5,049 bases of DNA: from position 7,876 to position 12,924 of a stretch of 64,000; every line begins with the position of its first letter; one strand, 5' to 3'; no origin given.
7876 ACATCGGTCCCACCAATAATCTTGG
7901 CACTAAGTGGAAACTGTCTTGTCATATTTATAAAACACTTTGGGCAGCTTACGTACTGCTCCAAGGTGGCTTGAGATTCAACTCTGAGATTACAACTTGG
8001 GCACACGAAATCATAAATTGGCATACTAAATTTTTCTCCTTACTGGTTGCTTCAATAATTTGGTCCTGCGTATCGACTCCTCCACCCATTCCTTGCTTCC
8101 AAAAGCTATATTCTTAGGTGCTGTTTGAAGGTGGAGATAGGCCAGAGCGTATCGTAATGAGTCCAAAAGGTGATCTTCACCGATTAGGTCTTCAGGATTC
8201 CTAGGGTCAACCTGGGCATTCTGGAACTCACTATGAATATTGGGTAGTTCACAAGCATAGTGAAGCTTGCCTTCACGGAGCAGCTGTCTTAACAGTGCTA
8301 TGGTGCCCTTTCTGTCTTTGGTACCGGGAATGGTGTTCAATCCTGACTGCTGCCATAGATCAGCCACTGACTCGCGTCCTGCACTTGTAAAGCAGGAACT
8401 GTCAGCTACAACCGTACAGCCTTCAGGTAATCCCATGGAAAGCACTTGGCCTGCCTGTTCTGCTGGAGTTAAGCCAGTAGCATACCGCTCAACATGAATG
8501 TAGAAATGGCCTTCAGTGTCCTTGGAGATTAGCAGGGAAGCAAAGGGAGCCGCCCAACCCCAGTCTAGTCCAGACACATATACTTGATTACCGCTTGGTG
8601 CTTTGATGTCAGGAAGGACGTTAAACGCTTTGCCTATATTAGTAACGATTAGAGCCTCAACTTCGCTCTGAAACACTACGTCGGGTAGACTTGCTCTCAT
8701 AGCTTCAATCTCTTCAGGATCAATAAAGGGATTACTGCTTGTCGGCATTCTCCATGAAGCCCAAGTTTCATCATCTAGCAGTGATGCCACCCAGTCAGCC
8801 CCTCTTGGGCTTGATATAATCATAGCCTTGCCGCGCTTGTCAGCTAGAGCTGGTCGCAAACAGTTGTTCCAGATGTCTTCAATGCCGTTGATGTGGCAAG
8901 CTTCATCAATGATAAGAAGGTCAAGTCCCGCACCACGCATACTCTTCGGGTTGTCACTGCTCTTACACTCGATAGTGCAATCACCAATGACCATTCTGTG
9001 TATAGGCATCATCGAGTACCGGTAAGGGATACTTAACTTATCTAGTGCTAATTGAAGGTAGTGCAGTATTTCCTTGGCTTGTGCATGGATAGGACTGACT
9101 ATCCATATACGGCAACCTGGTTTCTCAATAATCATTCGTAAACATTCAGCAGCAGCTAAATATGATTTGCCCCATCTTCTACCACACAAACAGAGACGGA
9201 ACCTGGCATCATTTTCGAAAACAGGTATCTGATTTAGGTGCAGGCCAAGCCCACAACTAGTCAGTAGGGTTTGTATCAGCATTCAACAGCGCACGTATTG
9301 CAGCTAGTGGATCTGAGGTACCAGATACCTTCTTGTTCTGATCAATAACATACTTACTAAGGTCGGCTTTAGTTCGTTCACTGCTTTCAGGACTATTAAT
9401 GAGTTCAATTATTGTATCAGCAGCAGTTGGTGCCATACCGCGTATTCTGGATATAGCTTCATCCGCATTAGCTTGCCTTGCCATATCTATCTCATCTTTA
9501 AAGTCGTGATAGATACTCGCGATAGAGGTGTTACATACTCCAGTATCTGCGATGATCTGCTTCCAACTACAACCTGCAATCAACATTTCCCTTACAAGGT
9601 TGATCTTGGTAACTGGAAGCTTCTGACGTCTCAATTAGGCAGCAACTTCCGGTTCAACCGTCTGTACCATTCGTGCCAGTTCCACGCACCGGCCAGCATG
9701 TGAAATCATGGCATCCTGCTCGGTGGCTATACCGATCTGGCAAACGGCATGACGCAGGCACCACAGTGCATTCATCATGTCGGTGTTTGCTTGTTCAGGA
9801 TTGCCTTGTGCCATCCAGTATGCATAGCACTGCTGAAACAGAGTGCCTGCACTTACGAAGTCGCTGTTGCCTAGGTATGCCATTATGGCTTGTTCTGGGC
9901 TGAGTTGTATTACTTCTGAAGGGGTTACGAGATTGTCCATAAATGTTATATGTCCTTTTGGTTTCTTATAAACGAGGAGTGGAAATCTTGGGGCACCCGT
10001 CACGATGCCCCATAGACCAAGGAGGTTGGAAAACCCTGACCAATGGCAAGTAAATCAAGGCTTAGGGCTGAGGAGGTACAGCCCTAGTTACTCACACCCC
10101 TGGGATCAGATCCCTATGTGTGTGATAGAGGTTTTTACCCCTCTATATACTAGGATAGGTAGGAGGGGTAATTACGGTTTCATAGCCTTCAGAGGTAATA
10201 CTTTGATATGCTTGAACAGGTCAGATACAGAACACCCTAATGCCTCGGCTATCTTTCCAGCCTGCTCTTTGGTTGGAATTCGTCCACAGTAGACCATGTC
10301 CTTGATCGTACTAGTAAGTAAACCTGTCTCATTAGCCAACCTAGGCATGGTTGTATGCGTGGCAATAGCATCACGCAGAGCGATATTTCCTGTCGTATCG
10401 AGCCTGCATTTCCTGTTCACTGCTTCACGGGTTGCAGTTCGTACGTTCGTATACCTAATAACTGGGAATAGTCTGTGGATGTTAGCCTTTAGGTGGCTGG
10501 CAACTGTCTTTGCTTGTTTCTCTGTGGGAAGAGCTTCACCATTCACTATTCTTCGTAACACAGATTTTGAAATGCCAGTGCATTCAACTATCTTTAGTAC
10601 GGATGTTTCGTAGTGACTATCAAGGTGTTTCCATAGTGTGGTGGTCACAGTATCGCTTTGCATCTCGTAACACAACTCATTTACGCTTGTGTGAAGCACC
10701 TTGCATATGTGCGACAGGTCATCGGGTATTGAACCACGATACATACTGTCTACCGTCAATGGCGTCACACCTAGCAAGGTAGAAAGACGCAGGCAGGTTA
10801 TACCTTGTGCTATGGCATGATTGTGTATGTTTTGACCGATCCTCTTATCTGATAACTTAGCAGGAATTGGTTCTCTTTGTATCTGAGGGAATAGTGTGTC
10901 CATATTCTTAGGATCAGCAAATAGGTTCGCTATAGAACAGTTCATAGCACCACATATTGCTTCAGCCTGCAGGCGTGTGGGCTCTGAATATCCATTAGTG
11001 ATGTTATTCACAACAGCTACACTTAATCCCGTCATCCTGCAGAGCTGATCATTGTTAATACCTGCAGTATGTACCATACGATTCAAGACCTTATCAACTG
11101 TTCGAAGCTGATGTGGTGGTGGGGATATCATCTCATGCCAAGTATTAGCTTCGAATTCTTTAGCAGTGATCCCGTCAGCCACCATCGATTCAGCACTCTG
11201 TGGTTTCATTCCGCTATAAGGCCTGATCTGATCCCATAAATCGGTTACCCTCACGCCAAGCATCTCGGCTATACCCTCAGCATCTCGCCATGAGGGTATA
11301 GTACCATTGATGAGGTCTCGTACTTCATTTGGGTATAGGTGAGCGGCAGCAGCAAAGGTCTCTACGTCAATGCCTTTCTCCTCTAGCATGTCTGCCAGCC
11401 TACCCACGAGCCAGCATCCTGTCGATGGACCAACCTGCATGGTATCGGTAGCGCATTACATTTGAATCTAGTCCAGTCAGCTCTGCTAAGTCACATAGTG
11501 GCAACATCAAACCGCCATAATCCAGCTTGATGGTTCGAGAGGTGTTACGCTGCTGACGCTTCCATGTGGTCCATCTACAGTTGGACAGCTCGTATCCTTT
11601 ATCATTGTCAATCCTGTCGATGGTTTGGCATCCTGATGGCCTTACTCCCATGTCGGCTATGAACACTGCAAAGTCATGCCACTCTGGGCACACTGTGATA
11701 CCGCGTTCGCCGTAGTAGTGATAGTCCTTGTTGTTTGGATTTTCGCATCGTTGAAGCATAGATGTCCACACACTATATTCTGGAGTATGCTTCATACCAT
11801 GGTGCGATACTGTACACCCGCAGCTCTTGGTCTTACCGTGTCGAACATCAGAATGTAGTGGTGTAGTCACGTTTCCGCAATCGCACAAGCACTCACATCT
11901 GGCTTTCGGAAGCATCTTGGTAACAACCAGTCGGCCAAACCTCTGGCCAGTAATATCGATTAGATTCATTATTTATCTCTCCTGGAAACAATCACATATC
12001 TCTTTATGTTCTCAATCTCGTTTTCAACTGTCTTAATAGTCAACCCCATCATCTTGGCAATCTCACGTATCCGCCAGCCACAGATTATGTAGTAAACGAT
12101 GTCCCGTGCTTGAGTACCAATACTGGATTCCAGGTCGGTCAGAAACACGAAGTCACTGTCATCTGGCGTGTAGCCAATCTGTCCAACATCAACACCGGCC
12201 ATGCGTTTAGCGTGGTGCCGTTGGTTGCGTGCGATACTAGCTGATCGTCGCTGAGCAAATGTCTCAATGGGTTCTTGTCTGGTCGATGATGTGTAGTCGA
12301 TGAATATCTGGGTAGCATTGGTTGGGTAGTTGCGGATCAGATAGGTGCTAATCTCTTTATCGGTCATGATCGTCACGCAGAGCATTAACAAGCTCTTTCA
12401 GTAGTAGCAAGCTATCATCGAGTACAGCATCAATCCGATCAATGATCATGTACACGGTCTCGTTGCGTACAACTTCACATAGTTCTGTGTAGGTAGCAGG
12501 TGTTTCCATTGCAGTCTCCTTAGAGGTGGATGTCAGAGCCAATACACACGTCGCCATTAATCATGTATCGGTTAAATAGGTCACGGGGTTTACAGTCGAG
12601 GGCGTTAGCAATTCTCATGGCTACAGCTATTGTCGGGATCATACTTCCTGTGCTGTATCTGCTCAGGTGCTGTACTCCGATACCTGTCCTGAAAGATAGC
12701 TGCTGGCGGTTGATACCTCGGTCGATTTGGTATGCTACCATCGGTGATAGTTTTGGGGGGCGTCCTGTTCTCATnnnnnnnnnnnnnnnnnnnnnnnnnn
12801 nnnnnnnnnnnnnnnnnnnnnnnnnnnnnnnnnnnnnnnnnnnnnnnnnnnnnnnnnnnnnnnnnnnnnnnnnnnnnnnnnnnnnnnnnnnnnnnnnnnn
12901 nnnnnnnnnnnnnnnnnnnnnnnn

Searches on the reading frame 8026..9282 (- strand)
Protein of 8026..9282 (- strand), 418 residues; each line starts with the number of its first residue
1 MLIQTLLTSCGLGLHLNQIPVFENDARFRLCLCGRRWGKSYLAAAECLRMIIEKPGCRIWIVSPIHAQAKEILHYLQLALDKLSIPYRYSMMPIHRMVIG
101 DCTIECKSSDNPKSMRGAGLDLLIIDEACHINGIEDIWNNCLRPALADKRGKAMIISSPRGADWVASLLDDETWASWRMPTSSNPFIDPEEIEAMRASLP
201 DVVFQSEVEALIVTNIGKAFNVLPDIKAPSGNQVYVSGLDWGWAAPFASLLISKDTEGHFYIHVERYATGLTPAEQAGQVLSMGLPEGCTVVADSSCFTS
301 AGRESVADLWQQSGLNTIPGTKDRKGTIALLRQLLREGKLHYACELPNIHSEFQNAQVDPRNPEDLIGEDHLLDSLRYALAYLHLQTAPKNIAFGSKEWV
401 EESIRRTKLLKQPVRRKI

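Call 39: find_related_loci(query=A3, collection=viral_contigs, flank=10000)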
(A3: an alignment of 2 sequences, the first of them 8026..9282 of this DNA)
Query A3 (418 aa) in viral_contigs; peptide patterns used: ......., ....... (x = any residue, [..] = any of these).
86 stretches matched a pattern, but none encodes a relative of the query by tblastn (E <= 1e-3).

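Call 40: find_related_loci(query=A3, collection=genome_contigs, flank=10000)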
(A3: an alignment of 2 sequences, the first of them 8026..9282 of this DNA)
Query A3 (418 aa) in genome_contigs; peptide patterns used: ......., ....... (x = any residue, [..] = any of these).
183 stretches matched a pattern; 1 encode a relative of the query (tblastn E <= 1e-3); 1 distinct loci.
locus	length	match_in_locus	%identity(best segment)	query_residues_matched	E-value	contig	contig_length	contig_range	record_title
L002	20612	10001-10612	29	10-209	3e-20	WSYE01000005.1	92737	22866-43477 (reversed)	MAG: Desulfovibrionaceae bacterium isolate X3_MetaBAT.36 scaffold_276, whole genome shotgun sequence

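Call 41: find_related_loci(query=A3, collection=metagenome_contigs, flank=10000)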
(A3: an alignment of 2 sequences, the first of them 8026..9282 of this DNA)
Query A3 (418 aa) in metagenome_contigs; peptide patterns used: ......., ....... (x = any residue, [..] = any of these).
202 stretches matched a pattern; 2 encode a relative of the query (tblastn E <= 1e-3); 2 distinct loci.
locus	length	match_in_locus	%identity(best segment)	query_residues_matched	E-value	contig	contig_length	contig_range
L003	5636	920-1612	27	30-256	1e-11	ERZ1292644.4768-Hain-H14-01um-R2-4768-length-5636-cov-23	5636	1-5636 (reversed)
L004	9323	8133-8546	23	25-162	3e-6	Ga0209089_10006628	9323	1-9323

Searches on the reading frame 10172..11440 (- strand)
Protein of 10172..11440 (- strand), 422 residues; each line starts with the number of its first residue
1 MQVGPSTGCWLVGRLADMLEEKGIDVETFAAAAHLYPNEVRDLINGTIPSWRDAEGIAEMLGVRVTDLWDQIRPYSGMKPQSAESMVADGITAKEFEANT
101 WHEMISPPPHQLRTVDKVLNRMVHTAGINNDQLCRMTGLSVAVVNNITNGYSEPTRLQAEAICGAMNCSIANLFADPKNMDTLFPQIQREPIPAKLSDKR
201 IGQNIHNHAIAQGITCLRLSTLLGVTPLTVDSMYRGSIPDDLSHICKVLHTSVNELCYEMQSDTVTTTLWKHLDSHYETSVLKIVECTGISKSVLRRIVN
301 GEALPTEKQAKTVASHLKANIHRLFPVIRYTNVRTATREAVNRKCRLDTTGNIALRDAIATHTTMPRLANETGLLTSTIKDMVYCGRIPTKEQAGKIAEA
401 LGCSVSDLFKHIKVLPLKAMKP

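Call 8: search_protein_families(library=pfam, proteins=[window:10172-11440:-], max_evalue=0.01)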
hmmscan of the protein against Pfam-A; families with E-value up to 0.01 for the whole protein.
window:10172-11440:- (422 aa): 9 families
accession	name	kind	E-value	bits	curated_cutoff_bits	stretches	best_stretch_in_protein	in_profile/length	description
PF13443.12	HTH_26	-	3e-27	95.1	22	3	119-175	2-59/63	Cro/C1-type HTH DNA-binding domain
PF01381.28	HTH_3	-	7.6e-20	71.1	23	1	127-171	9-53/55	Helix-turn-helix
PF13560.12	HTH_31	-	1.5e-09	38.4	27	0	11-64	2-57/64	Helix-turn-helix domain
PF13693.12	HTH_35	-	3.2e-08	33.9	25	0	362-409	15-59/75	Winged helix-turn-helix DNA-binding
PF08667.16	BetR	-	0.00016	22.2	21.6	0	115-182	10-76/148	BetR domain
PF23704.1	WH_GTF3C1_N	-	0.00089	20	27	0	248-314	4-68/101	General transcription factor 3C polypeptide 1, winged-helix domain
PF13412.12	HTH_24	-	0.003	17.5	21.9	0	117-146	7-36/48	Winged helix-turn-helix DNA-binding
PF13384.12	HTH_23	-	0.004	17.4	24.6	0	210-230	14-34/50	Homeodomain-like domain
PF20317.4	HTH_60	-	0.0054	17.5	24.1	0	115-156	6-47/140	Helix-turn-helix domain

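Call 9: search_protein_families(library=phrogs, proteins=[window:10172-11440:-], max_evalue=0.01)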
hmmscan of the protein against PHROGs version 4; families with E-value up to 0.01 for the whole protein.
window:10172-11440:- (422 aa): 22 families
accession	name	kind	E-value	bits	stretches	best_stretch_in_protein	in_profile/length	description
phrog_8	-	transcription regulation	6.4e-18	66.3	2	198-329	74-220/346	transcriptional regulator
phrog_4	-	transcription regulation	3.3e-13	50.4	1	260-409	46-192/400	transcriptional repressor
phrog_2328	-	transcription regulation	1.3e-11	45.4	0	13-103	18-103/128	transcriptional repressor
phrog_769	-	transcription regulation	3.8e-11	43.8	1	18-74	19-73/89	transcriptional repressor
phrog_3557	-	transcription regulation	6.1e-11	43.7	0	284-325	31-72/142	transcriptional regulator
phrog_2439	-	transcription regulation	9.8e-11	42.1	0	118-176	11-69/367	transcriptional regulator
phrog_2967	-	transcription regulation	6e-10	40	0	283-325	28-70/225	transcriptional regulator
phrog_4583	-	transcription regulation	1.4e-08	35.6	0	117-178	13-74/81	transcriptional repressor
phrog_3949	-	transcription regulation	5.1e-08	34.1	0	270-324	18-72/161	transcriptional repressor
phrog_7241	-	transcription regulation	1.4e-06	29.4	0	366-409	78-121/122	transcriptional regulator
phrog_925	-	DNA, RNA and nucleotide metabolism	7e-06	26.7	0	19-51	13-45/67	HTH DNA binding protein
phrog_3037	-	transcription regulation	1.2e-05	26.2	0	365-405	31-71/189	transcriptional repressor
phrog_1373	-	transcription regulation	1.3e-05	26.2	0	65-175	19-124/166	transcriptional regulator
phrog_638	-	transcription regulation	1.4e-05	26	0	279-318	18-57/145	transcriptional regulator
phrog_9103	-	transcription regulation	2.3e-05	25.4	0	367-408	27-67/78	transcriptional repressor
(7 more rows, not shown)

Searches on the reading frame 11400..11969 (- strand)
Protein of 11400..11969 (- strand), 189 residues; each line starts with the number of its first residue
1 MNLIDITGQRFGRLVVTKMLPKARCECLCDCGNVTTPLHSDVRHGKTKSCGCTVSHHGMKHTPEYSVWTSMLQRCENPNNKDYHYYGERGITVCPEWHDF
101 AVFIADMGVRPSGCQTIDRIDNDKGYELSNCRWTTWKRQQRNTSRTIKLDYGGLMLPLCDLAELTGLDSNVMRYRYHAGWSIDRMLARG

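Call 8: search_protein_families(library=pfam, proteins=[window:11400-11969:-], max_evalue=0.01)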
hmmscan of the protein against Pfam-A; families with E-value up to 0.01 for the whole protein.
window:11400-11969:- (189 aa): 0 families

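Call 9: search_protein_families(library=phrogs, proteins=[window:11400-11969:-], max_evalue=0.01)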
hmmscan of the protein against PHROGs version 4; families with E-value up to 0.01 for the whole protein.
window:11400-11969:- (189 aa): 8 families
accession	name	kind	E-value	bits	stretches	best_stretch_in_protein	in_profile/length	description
phrog_374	-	DNA, RNA and nucleotide metabolism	9.4e-61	207.3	1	1-169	192-381/617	HNH endonuclease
phrog_3377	-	DNA, RNA and nucleotide metabolism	5.1e-50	171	1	55-186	5-137/196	HNH endonuclease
phrog_8790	-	DNA, RNA and nucleotide metabolism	8.6e-37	128.4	1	57-146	18-106/241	restriction endonuclease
phrog_2081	-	DNA, RNA and nucleotide metabolism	3.6e-33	116.4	1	48-149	89-201/433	HNH endonuclease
phrog_953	-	DNA, RNA and nucleotide metabolism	1.3e-19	71.9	1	55-154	215-314/420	HNH endonuclease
phrog_22195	-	unknown function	2.9e-05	24.9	1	6-74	10-79/148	-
phrog_4578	-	DNA, RNA and nucleotide metabolism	0.00031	21.6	1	102-145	18-61/130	HNH endonuclease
phrog_3322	-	DNA, RNA and nucleotide metabolism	0.0004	21.3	1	115-137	106-128/162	endonuclease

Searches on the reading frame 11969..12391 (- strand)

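Call 8: search_protein_families(library=pfam, proteins=[window:11969-12391:-], max_evalue=0.01)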
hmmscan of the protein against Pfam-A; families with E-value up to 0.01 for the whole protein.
window:11969-12391:- (140 aa): 3 families
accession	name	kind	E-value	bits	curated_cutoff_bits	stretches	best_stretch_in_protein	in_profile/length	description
PF08281.18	Sigma70_r4_2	-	6.2e-05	23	25.7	1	96-127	16-48/54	Sigma-70, region 4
PF06056.18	Terminase_5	-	0.0027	18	20.3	1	105-124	13-32/58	Putative ATPase subunit of terminase (gpP-like)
PF13384.12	HTH_23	-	0.0082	16.4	24.6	0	98-127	10-39/50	Homeodomain-like domain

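Call 9: search_protein_families(library=phrogs, proteins=[window:11969-12391:-], max_evalue=0.01)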
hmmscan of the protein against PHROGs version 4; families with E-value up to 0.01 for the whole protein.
window:11969-12391:- (140 aa): 3 families
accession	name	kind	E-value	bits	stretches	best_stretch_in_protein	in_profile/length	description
phrog_1740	-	transcription regulation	1.9e-05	24.4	1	48-130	117-209/567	RNA polymerase sigma factor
phrog_11138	-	unknown function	0.00055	21.3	1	93-130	95-132/142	-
phrog_3855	-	DNA, RNA and nucleotide metabolism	0.0012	20.2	1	94-132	68-106/115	HTH DNA binding protein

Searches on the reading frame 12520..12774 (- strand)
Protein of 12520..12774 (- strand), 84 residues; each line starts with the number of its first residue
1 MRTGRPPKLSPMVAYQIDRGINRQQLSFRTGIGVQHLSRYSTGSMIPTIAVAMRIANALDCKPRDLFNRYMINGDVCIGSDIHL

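Call 8: search_protein_families(library=pfam, proteins=[window:12520-12774:-], max_evalue=0.01)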
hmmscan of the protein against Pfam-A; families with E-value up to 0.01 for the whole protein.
window:12520-12774:- (84 aa): 4 families
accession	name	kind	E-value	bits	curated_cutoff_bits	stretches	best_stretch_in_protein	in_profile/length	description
PF13443.12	HTH_26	-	8.9e-10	39.1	22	1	17-68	7-59/63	Cro/C1-type HTH DNA-binding domain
PF01381.28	HTH_3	-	8.7e-09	35.7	23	1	19-66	8-55/55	Helix-turn-helix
PF13560.12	HTH_31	-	0.0048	17.6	27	1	18-65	12-59/64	Helix-turn-helix domain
PF12844.13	HTH_19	-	0.0056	17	30.2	1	19-70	11-62/64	Helix-turn-helix domain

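Call 9: search_protein_families(library=phrogs, proteins=[window:12520-12774:-], max_evalue=0.01)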
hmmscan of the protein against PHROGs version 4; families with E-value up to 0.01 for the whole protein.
window:12520-12774:- (84 aa): 5 families
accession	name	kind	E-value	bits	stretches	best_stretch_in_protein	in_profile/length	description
phrog_2439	-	transcription regulation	0.00027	20.9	1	17-67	17-67/367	transcriptional regulator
phrog_2328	-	transcription regulation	0.00049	20.9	1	19-68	27-76/128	transcriptional repressor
phrog_8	-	transcription regulation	0.0005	20.6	1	18-61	87-130/346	transcriptional regulator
phrog_7241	-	transcription regulation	0.00051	21.1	1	10-67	64-121/122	transcriptional regulator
phrog_4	-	transcription regulation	0.00076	19.6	1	18-69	145-194/400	transcriptional repressor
